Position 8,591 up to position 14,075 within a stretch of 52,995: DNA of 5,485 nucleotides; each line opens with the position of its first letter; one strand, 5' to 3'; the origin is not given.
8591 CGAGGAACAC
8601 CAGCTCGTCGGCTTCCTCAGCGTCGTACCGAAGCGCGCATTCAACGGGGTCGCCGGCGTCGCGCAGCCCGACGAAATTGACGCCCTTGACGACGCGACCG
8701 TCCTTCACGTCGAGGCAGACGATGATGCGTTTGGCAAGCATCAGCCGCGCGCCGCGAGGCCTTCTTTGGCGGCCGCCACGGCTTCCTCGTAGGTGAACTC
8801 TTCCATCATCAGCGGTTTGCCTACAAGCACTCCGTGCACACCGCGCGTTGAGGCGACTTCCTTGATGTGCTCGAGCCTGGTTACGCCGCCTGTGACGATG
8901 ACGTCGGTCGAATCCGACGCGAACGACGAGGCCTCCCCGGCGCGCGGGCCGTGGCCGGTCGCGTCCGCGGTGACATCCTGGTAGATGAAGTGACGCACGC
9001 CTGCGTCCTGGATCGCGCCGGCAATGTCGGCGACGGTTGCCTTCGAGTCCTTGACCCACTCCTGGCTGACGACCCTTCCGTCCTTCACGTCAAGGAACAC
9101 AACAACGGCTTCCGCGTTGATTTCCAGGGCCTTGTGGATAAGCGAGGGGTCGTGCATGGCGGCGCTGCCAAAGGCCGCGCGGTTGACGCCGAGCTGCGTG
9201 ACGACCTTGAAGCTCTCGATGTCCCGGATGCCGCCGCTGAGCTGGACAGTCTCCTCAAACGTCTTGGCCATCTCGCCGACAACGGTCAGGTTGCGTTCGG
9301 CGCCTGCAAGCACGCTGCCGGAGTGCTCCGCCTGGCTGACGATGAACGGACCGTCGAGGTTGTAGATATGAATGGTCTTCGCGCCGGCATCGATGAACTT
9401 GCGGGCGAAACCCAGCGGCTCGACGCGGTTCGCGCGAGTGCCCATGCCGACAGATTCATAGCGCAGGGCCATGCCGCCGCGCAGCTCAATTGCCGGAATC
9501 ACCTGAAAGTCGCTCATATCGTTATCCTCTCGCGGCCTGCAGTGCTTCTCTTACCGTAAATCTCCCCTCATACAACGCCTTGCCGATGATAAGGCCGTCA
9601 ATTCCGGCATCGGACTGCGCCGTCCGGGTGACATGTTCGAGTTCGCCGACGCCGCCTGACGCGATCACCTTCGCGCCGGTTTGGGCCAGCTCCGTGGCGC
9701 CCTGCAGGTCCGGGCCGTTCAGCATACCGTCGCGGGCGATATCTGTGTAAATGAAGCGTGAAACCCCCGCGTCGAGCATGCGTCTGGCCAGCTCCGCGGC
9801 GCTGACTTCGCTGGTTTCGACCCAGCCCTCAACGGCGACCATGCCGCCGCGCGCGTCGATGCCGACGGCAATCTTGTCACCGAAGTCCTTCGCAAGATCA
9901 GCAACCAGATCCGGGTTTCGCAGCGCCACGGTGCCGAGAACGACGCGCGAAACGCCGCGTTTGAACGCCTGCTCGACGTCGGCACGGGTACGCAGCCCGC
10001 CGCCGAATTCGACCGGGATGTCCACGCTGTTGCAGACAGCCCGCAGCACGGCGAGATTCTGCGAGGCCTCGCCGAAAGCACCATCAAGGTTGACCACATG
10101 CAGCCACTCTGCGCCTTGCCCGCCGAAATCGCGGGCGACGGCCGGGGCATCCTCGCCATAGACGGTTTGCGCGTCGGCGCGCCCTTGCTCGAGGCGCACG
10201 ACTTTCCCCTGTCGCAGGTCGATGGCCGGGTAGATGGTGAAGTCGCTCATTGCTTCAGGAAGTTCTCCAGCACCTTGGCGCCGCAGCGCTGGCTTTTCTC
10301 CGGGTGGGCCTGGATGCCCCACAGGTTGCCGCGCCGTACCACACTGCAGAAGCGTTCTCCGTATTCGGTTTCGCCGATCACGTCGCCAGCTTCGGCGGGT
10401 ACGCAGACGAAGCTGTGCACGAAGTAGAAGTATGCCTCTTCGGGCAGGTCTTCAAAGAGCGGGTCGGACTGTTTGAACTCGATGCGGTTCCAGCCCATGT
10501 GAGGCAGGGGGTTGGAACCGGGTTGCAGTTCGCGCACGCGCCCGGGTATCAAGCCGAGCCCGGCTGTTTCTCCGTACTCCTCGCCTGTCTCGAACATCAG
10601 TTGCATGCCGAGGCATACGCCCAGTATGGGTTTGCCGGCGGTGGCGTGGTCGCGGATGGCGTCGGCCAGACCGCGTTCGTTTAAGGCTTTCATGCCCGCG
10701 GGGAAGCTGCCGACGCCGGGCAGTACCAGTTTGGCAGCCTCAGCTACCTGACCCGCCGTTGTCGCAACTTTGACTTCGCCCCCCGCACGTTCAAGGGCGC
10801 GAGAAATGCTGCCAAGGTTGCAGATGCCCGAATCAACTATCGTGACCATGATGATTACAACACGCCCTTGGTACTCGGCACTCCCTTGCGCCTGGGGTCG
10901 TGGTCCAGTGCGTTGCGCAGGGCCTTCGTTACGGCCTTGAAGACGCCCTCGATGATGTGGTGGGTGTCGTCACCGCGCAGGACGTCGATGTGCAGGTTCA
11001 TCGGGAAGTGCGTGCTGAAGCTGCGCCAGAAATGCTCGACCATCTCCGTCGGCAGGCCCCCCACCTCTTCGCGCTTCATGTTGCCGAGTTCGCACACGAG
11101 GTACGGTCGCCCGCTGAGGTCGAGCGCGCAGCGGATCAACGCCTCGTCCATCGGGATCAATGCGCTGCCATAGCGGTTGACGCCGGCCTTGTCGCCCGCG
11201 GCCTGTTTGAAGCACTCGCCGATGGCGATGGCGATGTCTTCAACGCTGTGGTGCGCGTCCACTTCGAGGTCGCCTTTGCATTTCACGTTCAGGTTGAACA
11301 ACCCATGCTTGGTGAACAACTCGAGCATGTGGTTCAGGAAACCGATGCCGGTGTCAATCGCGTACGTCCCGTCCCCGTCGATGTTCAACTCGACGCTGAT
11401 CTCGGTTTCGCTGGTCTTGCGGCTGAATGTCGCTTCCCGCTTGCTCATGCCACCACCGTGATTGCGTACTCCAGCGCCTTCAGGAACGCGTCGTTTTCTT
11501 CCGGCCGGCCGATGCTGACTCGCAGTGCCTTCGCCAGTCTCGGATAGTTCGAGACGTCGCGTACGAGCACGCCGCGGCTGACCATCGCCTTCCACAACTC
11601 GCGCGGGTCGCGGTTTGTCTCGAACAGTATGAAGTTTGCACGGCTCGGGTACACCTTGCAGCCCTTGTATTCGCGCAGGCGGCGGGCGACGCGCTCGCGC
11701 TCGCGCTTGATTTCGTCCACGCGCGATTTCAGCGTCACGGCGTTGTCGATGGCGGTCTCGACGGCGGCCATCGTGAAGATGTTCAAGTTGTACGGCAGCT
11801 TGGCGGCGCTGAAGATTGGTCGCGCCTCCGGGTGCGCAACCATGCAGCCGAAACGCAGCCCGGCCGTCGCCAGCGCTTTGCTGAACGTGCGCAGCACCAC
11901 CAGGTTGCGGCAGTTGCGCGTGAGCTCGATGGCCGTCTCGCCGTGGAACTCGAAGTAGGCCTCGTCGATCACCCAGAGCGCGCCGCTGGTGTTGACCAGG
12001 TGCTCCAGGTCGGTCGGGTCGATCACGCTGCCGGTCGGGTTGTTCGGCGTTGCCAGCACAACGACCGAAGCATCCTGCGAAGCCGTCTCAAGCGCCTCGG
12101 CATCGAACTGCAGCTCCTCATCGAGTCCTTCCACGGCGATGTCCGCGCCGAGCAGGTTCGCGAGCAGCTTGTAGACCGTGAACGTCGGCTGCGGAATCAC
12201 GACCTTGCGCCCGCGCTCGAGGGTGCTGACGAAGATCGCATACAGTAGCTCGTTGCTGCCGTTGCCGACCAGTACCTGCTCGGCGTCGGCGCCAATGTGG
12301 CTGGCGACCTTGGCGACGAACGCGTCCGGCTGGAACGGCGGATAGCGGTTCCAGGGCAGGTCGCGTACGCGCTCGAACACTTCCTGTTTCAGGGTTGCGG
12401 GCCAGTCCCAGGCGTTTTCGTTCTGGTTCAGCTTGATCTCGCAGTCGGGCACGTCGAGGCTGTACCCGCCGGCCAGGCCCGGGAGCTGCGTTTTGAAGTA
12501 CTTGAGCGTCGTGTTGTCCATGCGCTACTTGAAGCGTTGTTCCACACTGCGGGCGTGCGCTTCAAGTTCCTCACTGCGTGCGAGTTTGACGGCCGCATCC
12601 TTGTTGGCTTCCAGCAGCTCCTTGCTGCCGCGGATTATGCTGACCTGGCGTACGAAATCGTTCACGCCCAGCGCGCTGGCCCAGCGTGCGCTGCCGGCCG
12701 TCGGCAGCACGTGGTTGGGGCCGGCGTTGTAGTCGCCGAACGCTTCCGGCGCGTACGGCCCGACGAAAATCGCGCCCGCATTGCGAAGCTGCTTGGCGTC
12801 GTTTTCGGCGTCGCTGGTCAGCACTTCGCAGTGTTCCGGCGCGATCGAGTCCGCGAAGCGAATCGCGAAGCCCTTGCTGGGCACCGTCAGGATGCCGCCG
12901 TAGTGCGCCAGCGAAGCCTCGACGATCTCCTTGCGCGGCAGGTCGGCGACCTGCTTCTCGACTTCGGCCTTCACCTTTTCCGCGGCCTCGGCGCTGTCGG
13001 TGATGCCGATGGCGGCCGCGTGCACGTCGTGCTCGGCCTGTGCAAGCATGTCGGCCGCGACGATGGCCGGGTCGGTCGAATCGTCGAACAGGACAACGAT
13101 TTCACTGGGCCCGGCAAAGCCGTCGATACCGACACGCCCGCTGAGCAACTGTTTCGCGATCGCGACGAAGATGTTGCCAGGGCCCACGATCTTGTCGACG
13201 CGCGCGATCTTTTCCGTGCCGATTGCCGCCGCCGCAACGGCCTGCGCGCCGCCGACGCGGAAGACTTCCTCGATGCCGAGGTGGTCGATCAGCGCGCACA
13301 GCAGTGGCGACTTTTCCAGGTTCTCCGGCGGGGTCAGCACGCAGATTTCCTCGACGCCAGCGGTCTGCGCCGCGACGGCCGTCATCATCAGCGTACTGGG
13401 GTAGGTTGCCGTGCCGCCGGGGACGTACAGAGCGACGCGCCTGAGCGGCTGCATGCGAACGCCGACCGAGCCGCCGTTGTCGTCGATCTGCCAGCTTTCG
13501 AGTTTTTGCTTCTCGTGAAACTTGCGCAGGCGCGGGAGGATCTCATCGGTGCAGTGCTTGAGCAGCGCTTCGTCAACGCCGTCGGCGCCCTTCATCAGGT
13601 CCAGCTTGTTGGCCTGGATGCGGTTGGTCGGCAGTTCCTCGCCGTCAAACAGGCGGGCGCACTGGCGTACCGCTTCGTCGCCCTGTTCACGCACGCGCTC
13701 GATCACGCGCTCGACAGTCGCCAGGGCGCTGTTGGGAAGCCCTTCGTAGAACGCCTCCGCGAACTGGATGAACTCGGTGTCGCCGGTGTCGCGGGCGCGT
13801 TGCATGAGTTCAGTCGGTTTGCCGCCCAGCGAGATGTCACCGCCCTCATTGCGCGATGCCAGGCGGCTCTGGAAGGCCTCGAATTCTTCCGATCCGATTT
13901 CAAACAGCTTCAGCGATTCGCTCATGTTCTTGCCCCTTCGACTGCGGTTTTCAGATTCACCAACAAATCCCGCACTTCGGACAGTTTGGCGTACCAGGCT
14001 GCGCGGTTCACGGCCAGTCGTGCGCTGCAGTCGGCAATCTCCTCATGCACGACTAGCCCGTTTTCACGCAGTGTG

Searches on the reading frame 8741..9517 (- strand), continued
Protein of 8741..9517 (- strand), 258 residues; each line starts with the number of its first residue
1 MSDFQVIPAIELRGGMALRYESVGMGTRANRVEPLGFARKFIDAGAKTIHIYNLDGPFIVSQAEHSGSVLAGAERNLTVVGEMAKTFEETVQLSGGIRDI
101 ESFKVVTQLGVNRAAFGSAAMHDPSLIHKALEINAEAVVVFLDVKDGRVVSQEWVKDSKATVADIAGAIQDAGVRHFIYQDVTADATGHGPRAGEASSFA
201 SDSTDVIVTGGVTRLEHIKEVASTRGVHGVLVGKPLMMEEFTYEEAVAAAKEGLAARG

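Call 80: search_solved_structures(query=window:8741-9517:-, max_evalue=0.00001, show_alignments=3)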
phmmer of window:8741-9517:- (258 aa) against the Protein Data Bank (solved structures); distinct sequences matched with E-value up to 0.00001: 49.
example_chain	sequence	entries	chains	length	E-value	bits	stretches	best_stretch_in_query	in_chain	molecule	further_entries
4wd0_A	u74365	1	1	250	3e-25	92.5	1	4-249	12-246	1-(5-phosphoribosyl)-5-[(5-phosphoribosylamino)methylideneamino] imidazole-4-carboxamide i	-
1vzw_A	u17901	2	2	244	4e-25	92.1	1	1-250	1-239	PHOSPHORIBOSYL ISOMERASE A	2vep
5dn1_A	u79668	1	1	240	5.1e-25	91.8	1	1-249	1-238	Phosphoribosyl isomerase A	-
2x30_A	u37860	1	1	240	6.8e-25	91.4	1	1-249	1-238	PHOSPHORIBOSYL ISOMERASE A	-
4x2r_A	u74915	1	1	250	1.6e-24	90.1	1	6-250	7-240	1-(5-phosphoribosyl)-5-[(5-phosphoribosylamino)methylideneamino] imidazole-4-carboxamide i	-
4u28_A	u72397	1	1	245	3.6e-23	85.7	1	2-250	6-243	Phosphoribosyl isomerase A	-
4tx9_A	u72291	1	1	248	3.8e-23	85.6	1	2-250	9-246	Phosphoribosyl isomerase A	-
4w9t_A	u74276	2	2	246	2.6e-22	82.9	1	4-248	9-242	Phosphoribosyl isomerase A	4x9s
4axk_A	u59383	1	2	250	2.4e-20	76.5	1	4-251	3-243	1-(5-PHOSPHORIBOSYL)-5-((5'-PHOSPHORIBOSYLAMINO) METHYLIDENEAMINO)IMIDAZOLE-4-CARBOXAMIDE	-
2y85_A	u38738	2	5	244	6.9e-20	75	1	6-251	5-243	PHOSPHORIBOSYL ISOMERASE A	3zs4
2y88_A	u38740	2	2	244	1.1e-19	74.4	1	7-251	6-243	PHOSPHORIBOSYL ISOMERASE A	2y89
4gj1_A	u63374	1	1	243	7.5e-17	65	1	5-248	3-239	1-(5-phosphoribosyl)-5-[(5-phosphoribosylamino)methylideneamino] imidazole-4-carboxamide i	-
1qo2_A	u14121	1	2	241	3e-14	56.5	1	6-237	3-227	1-(5-phosphoribosyl)-5-[(5-phosphoribosylamino)methylideneamino] imidazole-4-carboxamide i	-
5g1t_A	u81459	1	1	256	3.2e-13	53.2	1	6-248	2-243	1-(5-phosphoribosyl)-5-[(5-phosphoribosylamino)methylideneamino] imidazole-4-carboxamide i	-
5g5i_A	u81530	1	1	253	3.3e-13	53.1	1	6-248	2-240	1-(5-phosphoribosyl)-5-[(5-phosphoribosylamino)methylideneamino] imidazole-4-carboxamide i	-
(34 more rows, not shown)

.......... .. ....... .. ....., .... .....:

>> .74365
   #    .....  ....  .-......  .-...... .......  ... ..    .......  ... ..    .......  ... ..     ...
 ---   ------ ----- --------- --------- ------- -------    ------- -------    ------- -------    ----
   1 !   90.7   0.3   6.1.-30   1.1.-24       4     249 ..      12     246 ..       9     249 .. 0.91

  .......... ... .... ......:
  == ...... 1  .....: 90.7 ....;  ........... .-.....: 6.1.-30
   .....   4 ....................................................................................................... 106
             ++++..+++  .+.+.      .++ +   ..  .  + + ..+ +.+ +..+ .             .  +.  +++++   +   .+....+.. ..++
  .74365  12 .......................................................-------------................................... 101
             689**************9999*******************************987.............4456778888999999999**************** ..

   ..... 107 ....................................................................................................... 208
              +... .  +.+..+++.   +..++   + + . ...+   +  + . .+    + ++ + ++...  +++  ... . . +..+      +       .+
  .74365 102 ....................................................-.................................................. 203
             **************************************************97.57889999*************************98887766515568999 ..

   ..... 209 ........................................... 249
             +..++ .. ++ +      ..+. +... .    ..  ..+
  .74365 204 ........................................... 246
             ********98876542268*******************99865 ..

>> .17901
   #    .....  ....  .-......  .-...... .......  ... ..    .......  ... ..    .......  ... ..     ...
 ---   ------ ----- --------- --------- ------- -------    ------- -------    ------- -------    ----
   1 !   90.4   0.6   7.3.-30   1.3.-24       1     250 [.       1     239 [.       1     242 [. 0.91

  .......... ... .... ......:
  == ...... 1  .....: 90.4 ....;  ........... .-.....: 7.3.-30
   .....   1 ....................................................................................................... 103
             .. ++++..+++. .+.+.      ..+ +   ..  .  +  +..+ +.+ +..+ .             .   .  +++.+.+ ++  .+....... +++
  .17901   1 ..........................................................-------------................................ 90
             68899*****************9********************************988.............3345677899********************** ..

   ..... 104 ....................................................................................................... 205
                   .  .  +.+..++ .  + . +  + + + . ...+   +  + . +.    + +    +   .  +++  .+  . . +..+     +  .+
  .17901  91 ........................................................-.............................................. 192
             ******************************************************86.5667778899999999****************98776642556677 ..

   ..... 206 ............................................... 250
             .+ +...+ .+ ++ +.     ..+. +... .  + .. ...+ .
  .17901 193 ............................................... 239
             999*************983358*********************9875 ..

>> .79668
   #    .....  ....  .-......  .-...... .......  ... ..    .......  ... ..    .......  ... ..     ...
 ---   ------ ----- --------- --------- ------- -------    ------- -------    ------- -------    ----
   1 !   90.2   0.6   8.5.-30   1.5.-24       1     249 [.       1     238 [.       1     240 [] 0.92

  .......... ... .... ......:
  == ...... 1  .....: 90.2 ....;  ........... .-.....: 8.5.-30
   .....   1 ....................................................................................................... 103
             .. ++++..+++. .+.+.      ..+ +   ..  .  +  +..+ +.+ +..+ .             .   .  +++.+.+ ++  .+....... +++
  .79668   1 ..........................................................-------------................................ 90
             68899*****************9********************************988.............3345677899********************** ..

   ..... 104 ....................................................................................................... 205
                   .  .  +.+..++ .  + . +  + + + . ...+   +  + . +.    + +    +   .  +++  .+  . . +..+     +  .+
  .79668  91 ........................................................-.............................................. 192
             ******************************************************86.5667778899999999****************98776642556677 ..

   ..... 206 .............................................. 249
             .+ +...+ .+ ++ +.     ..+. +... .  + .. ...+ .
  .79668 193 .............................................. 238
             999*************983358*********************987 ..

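Call 81: find_related_loci(query=A5, collection=metagenome_contigs, flank=8000)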
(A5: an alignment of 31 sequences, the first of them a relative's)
Query A5 (258 aa) in metagenome_contigs; peptide patterns used: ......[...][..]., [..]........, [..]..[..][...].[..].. (x = any residue, [..] = any of these).
103 stretches matched a pattern; 12 encode a relative of the query (tblastn E <= 1e-3); 12 distinct loci.
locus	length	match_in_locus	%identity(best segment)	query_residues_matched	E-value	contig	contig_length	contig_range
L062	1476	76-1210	100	1-258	0e+0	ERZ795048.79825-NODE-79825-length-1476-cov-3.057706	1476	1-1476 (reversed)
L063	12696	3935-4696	67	1-257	4e-119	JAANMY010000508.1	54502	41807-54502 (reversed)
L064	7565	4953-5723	54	1-257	7e-88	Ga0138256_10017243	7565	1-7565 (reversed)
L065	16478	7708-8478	50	1-257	2e-80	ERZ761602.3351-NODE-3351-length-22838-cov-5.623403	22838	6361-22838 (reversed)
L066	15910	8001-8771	50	1-257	2e-80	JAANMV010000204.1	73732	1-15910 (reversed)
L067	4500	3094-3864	50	1-257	2e-80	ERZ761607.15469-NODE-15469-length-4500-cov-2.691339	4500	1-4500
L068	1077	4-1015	51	1-257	7e-84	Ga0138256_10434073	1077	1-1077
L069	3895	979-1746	49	1-257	5e-77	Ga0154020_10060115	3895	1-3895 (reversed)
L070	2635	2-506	94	1-251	1e-64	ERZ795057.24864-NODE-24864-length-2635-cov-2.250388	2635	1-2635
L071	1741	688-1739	55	1-248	4e-38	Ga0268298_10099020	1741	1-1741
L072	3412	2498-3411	31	1-248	5e-31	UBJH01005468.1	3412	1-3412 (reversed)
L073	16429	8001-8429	25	6-171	2e-7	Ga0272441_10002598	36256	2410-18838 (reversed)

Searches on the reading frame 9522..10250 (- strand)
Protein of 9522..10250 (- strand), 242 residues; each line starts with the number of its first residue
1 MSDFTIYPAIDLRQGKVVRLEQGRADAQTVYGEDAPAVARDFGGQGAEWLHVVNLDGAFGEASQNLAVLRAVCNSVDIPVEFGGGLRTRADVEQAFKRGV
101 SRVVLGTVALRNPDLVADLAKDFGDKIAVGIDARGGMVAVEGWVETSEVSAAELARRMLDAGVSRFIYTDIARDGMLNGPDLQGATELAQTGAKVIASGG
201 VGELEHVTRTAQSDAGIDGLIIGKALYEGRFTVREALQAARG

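Call 7: search_protein_families(library=pfam, proteins=[window:9522-10250:-], max_evalue=0.01)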
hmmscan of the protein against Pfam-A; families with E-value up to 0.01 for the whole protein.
window:9522-10250:- (242 aa): 4 families
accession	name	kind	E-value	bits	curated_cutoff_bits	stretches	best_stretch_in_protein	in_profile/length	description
PF00977.27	His_biosynth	-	3.5e-73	246.3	23.6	1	6-232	2-228/228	Histidine biosynthesis protein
PF01207.24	Dus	-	3.4e-05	23.5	20.4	1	64-118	171-226/311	Dihydrouridine synthase (Dus)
PF03060.21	NMO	-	0.0013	18.6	28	1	60-110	177-226/331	Nitronate monooxygenase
PF05690.20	ThiG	-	0.0079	16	23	0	33-134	131-231/247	Thiazole biosynthesis protein ThiG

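Call 12: search_protein_families(library=ncbifam, proteins=[window:9522-10250:-], max_evalue=0.01)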
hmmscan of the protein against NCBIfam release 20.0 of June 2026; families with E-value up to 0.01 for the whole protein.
window:9522-10250:- (242 aa): 17 families
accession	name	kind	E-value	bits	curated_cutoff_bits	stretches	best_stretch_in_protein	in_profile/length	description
TIGR00007.1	TIGR00007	equivalog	6e-75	251.8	228.95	1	6-235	1-230/231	1-(5-phosphoribosyl)-5-[(5-phosphoribosylamino)methylideneamino]imidazole-4-carboxamide isomerase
NF010112.0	PRK13585.1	equivalog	1.7e-63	214.4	243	1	3-240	2-238/241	1-(5-phosphoribosyl)-5-[(5-phosphoribosylamino)methylideneamino]imidazole-4-carboxamide isomerase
TIGR01919.1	hisA-trpF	equivalog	4.9e-60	203.1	306.45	1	2-241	2-243/243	bifunctional 1-(5-phosphoribosyl)-5-((5-phosphoribosylamino)methylideneamino)imidazole-4-carboxamide isomerase/phosphoribosylanthranilate is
NF003156.0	PRK04128.1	equivalog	6.1e-51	173.6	285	1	4-240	2-228/231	1-(5-phosphoribosyl)-5-((5-phosphoribosylamino)methylideneamino)imidazole-4-carboxamide isomerase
NF010114.0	PRK13587.1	equivalog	1.6e-34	119.6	305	1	5-231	3-229/234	1-(5-phosphoribosyl)-5-((5-phosphoribosylamino)methylideneamino)imidazole-4-carboxamide isomerase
NF010712.0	PRK14114.1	equivalog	8.4e-29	100.8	327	1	6-234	3-234/241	1-(5-phosphoribosyl)-5-((5-phosphoribosylamino)methylideneamino)imidazole-4-carboxamide isomerase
TIGR03572.1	WbuZ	equivalog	4.7e-26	91.6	299.7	1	3-223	3-227/232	glycosyl amidation-associated protein WbuZ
TIGR00735.1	hisF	equivalog_domain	1.6e-25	89.8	294.55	1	6-235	6-241/254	imidazole glycerol phosphate synthase subunit HisF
NF010113.0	PRK13586.1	equivalog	4.3e-22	78.9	238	1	5-230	3-225/232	1-(5-phosphoribosyl)-5-((5-phosphoribosylamino)methylideneamino)imidazole-4-carboxamide isomerase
NF038364.1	AglZ_HisF2_fam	equivalog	3e-21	75.9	310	1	38-223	34-225/248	AglZ/HisF2 family acetamidino modification protein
TIGR00734.1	hisAF_rel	hypoth_equivalog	6.9e-09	35.9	179.85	1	5-230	2-220/221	HisA/HisF family protein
NF003198.0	PRK04169.1-2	subfamily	1.5e-05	24.2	247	1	66-115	186-235/249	geranylgeranylglyceryl/heptaprenylglyceryl phosphate synthase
NF002231.0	PRK01130.1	subfamily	3.3e-05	23.1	189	0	62-108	166-212/230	putative N-acetylmannosamine-6-phosphate 2-epimerase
TIGR01306.1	GMP_reduct_2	equivalog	0.0019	17.8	465.65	1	44-108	165-229/321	GMP reductase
NF041303.1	Indglycph_syn_Halo_TrpC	equivalog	0.0032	16.8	380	0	180-231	188-241/250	indole-3-glycerol phosphate synthase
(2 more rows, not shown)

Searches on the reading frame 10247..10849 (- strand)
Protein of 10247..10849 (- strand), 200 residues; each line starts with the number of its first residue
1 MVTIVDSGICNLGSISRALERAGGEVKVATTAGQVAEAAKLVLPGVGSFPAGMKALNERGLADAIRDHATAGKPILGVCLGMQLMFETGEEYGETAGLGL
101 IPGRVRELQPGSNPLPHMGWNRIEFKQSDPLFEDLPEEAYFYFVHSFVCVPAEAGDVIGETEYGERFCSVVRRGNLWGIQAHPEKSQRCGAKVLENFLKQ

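Call 7: search_protein_families(library=pfam, proteins=[window:10247-10849:-], max_evalue=0.01)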
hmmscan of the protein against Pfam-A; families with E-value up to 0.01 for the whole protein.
window:10247-10849:- (200 aa): 4 families
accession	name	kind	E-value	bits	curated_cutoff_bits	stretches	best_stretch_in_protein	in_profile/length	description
PF00117.34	GATase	-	4.5e-20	72.6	22.8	1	4-199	2-188/190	Glutamine amidotransferase class-I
PF07685.20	GATase_3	-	6.7e-08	32.8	27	1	18-104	18-114/196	CobB/CobQ-like glutamine amidotransferase domain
PF01174.25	SNO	-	9.9e-05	22.7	27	1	17-102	13-97/188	SNO glutamine amidotransferase family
PF07722.19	Peptidase_C26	-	0.0045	17.2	20.5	0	65-85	98-118/219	Peptidase C26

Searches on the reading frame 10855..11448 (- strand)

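Call 7: search_protein_families(library=pfam, proteins=[window:10855-11448:-], max_evalue=0.01)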
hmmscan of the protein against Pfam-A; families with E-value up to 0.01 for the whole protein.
window:10855-11448:- (197 aa): 1 family
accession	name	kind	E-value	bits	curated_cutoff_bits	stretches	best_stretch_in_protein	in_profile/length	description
PF00475.24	IGPD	-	2.3e-64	216.3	27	1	33-177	1-144/144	Imidazoleglycerol-phosphate dehydratase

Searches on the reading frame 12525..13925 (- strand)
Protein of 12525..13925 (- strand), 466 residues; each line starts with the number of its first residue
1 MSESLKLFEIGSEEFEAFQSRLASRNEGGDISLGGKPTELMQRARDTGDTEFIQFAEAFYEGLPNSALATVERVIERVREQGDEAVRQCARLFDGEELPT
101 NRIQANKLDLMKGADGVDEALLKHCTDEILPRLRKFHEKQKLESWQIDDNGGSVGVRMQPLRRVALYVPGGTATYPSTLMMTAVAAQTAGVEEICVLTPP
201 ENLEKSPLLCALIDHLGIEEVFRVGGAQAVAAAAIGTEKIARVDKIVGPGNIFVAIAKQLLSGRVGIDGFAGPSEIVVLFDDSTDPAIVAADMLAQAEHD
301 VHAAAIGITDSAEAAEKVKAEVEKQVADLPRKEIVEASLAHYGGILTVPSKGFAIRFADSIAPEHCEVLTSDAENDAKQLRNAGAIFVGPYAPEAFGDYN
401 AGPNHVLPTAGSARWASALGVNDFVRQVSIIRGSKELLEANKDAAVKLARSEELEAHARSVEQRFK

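Call 7: search_protein_families(library=pfam, proteins=[window:12525-13925:-], max_evalue=0.01)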
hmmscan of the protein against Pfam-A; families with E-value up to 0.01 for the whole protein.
window:12525-13925:- (466 aa): 1 family
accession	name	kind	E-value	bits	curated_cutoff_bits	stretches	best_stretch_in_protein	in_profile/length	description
PF00815.25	Histidinol_dh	-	5.7e-142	474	27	1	66-465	10-411/411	Histidinol dehydrogenase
